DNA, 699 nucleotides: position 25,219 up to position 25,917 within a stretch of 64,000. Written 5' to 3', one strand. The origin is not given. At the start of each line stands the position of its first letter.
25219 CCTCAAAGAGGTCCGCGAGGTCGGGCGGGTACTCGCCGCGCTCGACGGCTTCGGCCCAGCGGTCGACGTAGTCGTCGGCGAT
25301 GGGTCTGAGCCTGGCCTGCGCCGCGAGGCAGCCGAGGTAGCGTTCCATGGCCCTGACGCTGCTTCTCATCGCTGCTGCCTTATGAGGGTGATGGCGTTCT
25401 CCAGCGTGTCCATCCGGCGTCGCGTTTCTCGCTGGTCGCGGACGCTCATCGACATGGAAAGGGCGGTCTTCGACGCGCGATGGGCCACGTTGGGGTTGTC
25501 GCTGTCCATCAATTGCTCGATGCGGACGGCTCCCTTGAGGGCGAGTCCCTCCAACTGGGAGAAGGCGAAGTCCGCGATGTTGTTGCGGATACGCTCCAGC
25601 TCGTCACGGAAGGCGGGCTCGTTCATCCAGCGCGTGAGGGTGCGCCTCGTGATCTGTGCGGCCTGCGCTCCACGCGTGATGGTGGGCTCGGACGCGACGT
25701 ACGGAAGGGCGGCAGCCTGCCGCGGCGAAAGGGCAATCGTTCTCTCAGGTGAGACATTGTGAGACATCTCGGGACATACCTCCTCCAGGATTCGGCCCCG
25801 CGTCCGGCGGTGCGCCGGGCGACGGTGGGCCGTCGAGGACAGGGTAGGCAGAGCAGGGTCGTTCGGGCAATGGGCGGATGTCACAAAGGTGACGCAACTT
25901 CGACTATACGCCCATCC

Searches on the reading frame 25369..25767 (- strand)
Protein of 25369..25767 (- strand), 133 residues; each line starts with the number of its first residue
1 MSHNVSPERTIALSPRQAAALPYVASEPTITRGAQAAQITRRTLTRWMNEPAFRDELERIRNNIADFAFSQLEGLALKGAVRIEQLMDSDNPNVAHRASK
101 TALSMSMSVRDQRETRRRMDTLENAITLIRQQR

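Call 26: search_protein_families(library=pfam, proteins=[window:25369-25767:-], max_evalue=0.01)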
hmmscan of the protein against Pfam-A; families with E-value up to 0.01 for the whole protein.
seq(133 aa): 0 families

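Call 27: search_protein_families(library=phrogs, proteins=[window:25369-25767:-], max_evalue=0.01)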
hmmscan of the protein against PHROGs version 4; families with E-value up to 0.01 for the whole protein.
seq(133 aa): 1 family
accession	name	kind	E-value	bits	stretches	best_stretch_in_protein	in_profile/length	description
phrog_2538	-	head and packaging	3.1e-08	34.8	1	30-107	21-92/129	terminase small subunit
